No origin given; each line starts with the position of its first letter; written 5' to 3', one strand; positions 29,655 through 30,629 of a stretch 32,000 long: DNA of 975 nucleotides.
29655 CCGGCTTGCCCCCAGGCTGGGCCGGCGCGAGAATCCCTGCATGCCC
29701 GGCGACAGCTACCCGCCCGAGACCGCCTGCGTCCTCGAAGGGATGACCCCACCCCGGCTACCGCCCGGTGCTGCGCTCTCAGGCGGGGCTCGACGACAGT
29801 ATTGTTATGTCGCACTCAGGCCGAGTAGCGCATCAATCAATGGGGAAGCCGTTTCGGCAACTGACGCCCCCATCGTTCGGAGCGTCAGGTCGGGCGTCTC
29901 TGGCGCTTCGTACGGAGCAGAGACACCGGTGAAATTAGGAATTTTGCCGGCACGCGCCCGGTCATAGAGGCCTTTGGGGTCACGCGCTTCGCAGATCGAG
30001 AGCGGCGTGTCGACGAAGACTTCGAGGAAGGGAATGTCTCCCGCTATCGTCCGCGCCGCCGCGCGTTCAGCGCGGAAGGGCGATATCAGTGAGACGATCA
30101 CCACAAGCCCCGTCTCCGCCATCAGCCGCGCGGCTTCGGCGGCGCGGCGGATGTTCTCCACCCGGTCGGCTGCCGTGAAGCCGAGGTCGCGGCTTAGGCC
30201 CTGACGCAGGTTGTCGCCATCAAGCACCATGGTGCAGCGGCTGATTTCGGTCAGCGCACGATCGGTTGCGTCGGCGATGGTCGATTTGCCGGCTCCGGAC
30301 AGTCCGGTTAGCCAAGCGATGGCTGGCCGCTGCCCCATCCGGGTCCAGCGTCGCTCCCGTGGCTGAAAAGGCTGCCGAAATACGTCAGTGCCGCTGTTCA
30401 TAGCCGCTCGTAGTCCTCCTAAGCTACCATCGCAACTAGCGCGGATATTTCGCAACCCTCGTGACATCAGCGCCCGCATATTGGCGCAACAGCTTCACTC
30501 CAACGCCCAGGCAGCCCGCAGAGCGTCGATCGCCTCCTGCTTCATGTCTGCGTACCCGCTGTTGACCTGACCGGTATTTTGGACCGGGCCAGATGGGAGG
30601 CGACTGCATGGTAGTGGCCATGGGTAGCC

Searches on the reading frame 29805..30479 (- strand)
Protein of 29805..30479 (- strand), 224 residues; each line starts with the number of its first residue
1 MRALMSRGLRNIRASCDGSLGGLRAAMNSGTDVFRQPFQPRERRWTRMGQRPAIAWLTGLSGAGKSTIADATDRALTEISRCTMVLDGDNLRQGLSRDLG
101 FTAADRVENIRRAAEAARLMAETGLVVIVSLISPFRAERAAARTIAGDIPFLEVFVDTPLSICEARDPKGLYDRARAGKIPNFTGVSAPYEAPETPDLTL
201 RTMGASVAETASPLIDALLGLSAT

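Call 13: search_protein_families(library=pfam, proteins=[window:29805-30479:-], max_evalue=0.001)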
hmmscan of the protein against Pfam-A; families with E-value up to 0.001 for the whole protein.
window:29805-30479:- (224 aa): 4 families
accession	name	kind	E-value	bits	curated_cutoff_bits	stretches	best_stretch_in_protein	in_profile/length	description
PF01583.26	APS_kinase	-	1.7e-60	203.9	21.1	1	52-200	2-151/152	Adenylylsulphate kinase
PF13671.12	AAA_33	-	2e-07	31.8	27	1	56-167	3-115/143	AAA domain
PF06414.18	Zeta_toxin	-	0.00014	21.8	22.3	1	48-97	12-60/199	Zeta toxin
PF13555.12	AAA_29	-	0.00042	20.5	27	1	55-77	25-47/61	P-loop containing region of AAA domain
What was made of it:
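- On Adenylyl-sulfate kinase (for the gene at 29805-30401): Pfam APS_kinase gives E 1.7e-60 (call 13).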

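Call 50: list_cluster_members(proteins=[window:29805-30479:-, window:29805-30401:-, window:29805-30338:-, window:15533-15988:+, window:13354-14001:-, window:14022-14309:-, window:15988-17214:+])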
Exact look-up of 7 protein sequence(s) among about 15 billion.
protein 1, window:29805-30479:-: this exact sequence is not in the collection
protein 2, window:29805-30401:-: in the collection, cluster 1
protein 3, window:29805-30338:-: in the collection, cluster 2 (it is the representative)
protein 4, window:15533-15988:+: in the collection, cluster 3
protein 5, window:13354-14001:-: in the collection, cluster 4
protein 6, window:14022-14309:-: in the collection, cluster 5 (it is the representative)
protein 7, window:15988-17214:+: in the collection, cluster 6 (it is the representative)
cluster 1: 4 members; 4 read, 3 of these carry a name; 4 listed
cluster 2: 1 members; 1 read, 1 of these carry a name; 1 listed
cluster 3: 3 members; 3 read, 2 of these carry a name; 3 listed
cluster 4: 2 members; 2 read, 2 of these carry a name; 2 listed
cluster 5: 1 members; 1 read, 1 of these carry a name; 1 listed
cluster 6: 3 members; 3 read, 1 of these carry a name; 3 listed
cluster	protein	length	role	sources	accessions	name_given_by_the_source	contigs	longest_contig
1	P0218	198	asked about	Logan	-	-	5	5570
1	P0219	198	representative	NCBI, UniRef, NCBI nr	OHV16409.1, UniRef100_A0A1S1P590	adenylyl-sulfate kinase [Methylorubrum extorquens] | Adenylyl-sulfate kinase n=1 Tax=Methylorubrum extorquens TaxID=408 RepID=A0A1S1P590_METEX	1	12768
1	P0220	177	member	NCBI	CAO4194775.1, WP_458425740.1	adenylyl-sulfate kinase [Methylorubrum extorquens]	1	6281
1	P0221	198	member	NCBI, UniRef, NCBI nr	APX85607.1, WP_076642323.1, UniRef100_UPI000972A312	adenylyl-sulfate kinase [Methylorubrum extorquens] | adenylyl-sulfate kinase n=1 Tax=Methylorubrum extorquens TaxID=408 RepID=UPI000972A312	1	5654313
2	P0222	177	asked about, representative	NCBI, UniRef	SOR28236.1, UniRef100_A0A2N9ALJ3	adenosine 5'-phosphosulfate kinase (fragment) [Methylorubrum extorquens] | Adenylyl-sulfate kinase n=1 Tax=Methylorubrum extorquens TaxID=408 RepID=A0A2N9ALJ3_METEX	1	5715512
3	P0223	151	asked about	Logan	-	-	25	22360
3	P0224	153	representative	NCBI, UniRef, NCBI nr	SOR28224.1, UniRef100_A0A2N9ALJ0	protein of unknown function [Methylorubrum extorquens] | Uncharacterized protein n=1 Tax=Methylorubrum extorquens TaxID=408 RepID=A0A2N9ALJ0_METEX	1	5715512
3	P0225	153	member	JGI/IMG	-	hypothetical protein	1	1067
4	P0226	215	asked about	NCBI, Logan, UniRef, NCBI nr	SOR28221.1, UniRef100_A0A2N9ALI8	protein of unknown function [Methylorubrum extorquens] | Uncharacterized protein n=1 Tax=Methylorubrum extorquens TaxID=408 RepID=A0A2N9ALI8_METEX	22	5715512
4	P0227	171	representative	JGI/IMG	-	hypothetical protein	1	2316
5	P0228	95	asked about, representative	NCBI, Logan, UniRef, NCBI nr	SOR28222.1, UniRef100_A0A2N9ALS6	protein of unknown function [Methylorubrum extorquens] | Uncharacterized protein n=1 Tax=Methylorubrum extorquens TaxID=408 RepID=A0A2N9ALS6_METEX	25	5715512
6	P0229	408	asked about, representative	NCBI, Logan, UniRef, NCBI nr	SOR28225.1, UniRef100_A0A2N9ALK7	Glycosyl transferase group 1 [Methylorubrum extorquens] | Glycosyl transferase group 1 n=1 Tax=Methylorubrum extorquens TaxID=408 ...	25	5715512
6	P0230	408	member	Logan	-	-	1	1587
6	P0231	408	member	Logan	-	-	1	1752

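Call 60: search_dna_similar(query=window:29805-30401:-, collection=plasmids, mode=protein, max_evalue=1e-20, max_rows=15)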
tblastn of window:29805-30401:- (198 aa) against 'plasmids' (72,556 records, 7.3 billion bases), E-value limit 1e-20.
Records with a match: 634; places in all: 661; records where one place covers at least 80% of the query: 433.
Best place of each record, by identity: 60-80% 179; <60% 455.
By first word of the organism name: Sinorhizobium 160; Ralstonia 133; Rhizobium 62; Burkholderia 53; Streptomyces 20; Azospirillum 16; Sphingobium 13; Agrobacterium 12; Paracoccus 12; Ensifer 11; and 74 more.
By predicted mobility (MOB-suite, as given by PLSDB): non-mobilizable 226; mobilizable 225; conjugative 183.
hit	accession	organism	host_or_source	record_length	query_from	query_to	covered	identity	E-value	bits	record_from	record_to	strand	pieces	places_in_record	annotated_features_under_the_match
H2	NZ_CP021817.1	Sinorhizobium meliloti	Medicago truncatula,Single Cell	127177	15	193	90%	59.8%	4e-58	203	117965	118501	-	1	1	cysN: sulfate adenylyltransferase subunit CysN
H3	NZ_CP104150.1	Sinorhizobium medicae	Trigonella foenum-graecum,cell culture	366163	6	193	95%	56.6%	1e-57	202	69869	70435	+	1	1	cysN: sulfate adenylyltransferase subunit CysN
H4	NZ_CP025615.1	Niveispirillum cyanobacteriorum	sing cell,cyanobacterial aggregates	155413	6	192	94%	56.4%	4e-55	194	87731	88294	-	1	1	cysN: sulfate adenylyltransferase subunit CysN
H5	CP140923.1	Sinorhizobium meliloti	Medicago lupulina,whole organism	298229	15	193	90%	58.9%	6e-45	204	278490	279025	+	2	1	none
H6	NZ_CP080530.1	Mesorhizobium sp. AR02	Oxytropis sp.,Cell culture,root nodule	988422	24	192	85%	62.1%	2e-57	201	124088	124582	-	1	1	cysN: sulfate adenylyltransferase subunit CysN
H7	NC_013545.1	Sinorhizobium meliloti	isolated from an indigenous ...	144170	15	193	90%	58.7%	2e-57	201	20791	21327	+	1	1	cysN: sulfate adenylyltransferase subunit CysN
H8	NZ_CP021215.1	Sinorhizobium meliloti RU11/001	-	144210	15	193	90%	58.7%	2e-57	201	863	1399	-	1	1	cysN: sulfate adenylyltransferase subunit CysN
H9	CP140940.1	Sinorhizobium meliloti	Medicago lupulina,whole organism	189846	15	193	90%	58.7%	2e-57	201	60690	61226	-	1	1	none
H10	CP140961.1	Sinorhizobium meliloti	Medicago lupulina,whole organism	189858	15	193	90%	58.7%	2e-57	201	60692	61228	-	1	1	cysN: sulfate adenylyltransferase subunit CysN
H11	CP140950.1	Sinorhizobium meliloti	Medicago lupulina,whole organism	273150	15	193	90%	58.7%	2e-57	201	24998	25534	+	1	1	cysN: sulfate adenylyltransferase subunit CysN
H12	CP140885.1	Sinorhizobium meliloti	Medicago lupulina,whole organism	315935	15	193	90%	58.7%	2e-57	201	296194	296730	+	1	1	cysN: sulfate adenylyltransferase subunit CysN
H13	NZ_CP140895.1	Sinorhizobium medicae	Medicago lupulina,whole organism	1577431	15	193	90%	58.7%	2e-57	201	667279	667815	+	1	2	record has no annotation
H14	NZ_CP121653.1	Rhizobium sp. CB3171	Calliandra calothyrsus,cell culture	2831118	6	192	94%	56.0%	3e-58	203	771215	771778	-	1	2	record has no annotation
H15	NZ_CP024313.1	Rhizobium sp. NXC24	Phaseolus vulgaris,cell culture,plant ...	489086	24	185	82%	64.2%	3e-58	203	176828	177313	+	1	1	cysC: adenylyl-sulfate kinase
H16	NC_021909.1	Rhizobium etli bv. mimosae str. Mim1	Mimosa affinis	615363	23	178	79%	66.7%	8e-59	205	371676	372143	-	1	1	cysN: sulfate adenylyltransferase subunit CysN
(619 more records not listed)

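Call 61: get_annotated_region(hit=H16, flank=6000)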
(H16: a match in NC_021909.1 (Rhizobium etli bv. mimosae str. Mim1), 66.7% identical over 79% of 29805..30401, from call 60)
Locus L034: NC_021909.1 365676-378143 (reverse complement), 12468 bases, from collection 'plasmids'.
description: Rhizobium etli bv. mimosae str. Mim1 plasmid pRetMIM1e, complete sequence
organism: Rhizobium etli bv. mimosae str. Mim1 (NCBI taxid 1328306)
taxonomy: Bacteria; Pseudomonadota; Alphaproteobacteria; Hyphomicrobiales; Rhizobiaceae; Rhizobium; Rhizobium etli; Rhizobium etli bv. mimosae str. Mim1
host: -; source: Mimosa affinis; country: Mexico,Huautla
typing (MOB-suite, as given by PLSDB): conjugative; relaxase MOBP; mating-pair formation MPF_T
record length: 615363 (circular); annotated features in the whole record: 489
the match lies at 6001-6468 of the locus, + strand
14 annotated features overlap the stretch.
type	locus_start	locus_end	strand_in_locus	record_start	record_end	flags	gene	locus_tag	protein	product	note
CDS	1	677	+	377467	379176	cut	nodU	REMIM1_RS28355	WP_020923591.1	nodulation protein NodU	-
CDS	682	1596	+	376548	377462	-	nodI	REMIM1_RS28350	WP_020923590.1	nodulation factor ABC transporter ATP-binding protein NodI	-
CDS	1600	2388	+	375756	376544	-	-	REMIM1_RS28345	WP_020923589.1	ABC transporter permease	-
CDS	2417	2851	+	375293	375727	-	-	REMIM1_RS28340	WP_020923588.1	aldo/keto reductase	-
CDS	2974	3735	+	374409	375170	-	-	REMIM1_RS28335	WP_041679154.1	sulfotransferase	-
CDS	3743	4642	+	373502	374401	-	cysD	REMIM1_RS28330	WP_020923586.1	sulfate adenylyltransferase subunit CysD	GO:0000103 - sulfate assimilation [Evidence IEA]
CDS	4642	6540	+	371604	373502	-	cysN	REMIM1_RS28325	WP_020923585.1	sulfate adenylyltransferase subunit CysN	GO:0006790 - sulfur compound metabolic process [Evidence IEA]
CDS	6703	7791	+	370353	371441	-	hisC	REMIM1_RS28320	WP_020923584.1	histidinol-phosphate transaminase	GO:0000105 - histidine biosynthetic process [Evidence IEA]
CDS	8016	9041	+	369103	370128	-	-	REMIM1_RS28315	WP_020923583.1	LLM class flavin-dependent oxidoreductase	-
CDS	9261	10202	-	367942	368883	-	-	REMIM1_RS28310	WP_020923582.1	SIR2 family protein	-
CDS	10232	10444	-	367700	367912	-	nifT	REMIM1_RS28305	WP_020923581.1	putative nitrogen fixation protein NifT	GO:0009399 - nitrogen fixation [Evidence IEA]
CDS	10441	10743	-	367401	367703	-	-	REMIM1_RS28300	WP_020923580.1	nitrogen fixation protein NifZ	-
CDS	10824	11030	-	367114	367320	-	-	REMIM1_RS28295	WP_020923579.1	4Fe-4S binding protein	-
CDS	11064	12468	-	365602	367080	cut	nifB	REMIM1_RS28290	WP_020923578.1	nitrogenase cofactor biosynthesis protein NifB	GO:0009399 - nitrogen fixation [Evidence IEA]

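Call 62: get_annotated_region(hit=H15, flank=6000)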
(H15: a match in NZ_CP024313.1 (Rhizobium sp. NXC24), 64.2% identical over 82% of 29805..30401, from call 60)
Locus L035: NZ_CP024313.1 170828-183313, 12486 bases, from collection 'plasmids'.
description: Rhizobium sp. NXC24 plasmid pRspNXC24b, complete sequence
organism: Rhizobium sp. NXC24 (NCBI taxid 2048897)
taxonomy: Bacteria; Pseudomonadota; Alphaproteobacteria; Hyphomicrobiales; Rhizobiaceae; Rhizobium; Rhizobium sp. NXC24
host: -; source: Phaseolus vulgaris,cell culture,plant nodule in agricultural field; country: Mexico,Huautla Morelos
typing (MOB-suite, as given by PLSDB): conjugative; relaxase MOBP,MOBQ; mating-pair formation MPF_T
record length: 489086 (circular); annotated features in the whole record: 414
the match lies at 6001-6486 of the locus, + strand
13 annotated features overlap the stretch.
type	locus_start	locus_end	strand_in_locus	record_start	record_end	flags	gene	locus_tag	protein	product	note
CDS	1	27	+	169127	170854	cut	nodU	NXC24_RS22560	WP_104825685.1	nodulation protein NodU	-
CDS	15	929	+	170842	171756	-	nodI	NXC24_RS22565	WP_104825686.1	nodulation factor ABC transporter ATP-binding protein NodI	-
CDS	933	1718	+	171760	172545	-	-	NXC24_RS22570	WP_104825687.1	ABC transporter permease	-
CDS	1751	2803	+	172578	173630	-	-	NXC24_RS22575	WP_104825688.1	NADP(H)-dependent aldo-keto reductase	-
CDS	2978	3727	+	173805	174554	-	-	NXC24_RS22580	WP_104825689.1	sulfotransferase domain-containing protein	-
CDS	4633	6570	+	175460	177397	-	cysC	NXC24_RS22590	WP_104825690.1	adenylyl-sulfate kinase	GO:0000103 - sulfate assimilation [Evidence IEA]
CDS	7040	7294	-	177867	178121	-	-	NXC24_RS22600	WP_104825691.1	DUF982 domain-containing protein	-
CDS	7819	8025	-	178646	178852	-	-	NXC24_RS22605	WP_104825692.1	CsbD family protein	-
CDS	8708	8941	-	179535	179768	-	-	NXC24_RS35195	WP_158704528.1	hypothetical protein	-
CDS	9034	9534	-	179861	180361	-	-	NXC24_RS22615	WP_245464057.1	hypothetical protein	-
CDS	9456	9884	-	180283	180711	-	-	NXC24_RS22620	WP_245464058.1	hypothetical protein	-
CDS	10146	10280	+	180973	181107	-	-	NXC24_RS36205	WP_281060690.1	hypothetical protein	-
CDS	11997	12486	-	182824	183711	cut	-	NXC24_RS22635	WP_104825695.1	SIR2 family protein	-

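Call 88: search_protein_families(library=ncbifam, proteins=[window:29805-30401:-], max_evalue=0.00001)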
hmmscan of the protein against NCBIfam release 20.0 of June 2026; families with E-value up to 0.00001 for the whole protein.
window:29805-30401:- (198 aa): 6 families
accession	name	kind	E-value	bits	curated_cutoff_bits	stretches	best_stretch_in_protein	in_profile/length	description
NF004035.0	PRK05506.1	subfamily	2.9e-70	237.2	715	1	15-192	449-626/632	bifunctional sulfate adenylyltransferase subunit 1/adenylylsulfate kinase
NF003013.0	PRK03846.1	subfamily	6.1e-68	228.5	163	1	15-192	17-194/202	adenylyl-sulfate kinase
TIGR00455.1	apsK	equivalog_domain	1.3e-65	220.5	138.7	1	16-192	8-184/184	adenylyl-sulfate kinase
NF002059.0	PRK00889.1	subfamily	1.1e-54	184.8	244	1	25-192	4-169/177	adenylyl-sulfate kinase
NF004040.0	PRK05537.1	equivalog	1.7e-50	172.1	669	1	28-192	398-564/572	bifunctional sulfate adenylyltransferase/adenylylsulfate kinase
NF004041.0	PRK05541.1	subfamily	1.1e-28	100.4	127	1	23-186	4-164/176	adenylyl-sulfate kinase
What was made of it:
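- On Adenylyl-sulfate kinase (for the gene at 29805-30401): TIGR00455 scores 220.5 bits against 138.7; NF003013 scores 228.5 against 163 (call 88).
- Checked: cysC (29805-30401 -) is an intact APS kinase: Pfam E 1.7e-60, and TIGR00455 scores 220.5 bits against a cut-off of 138.7 (calls 13, 88).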
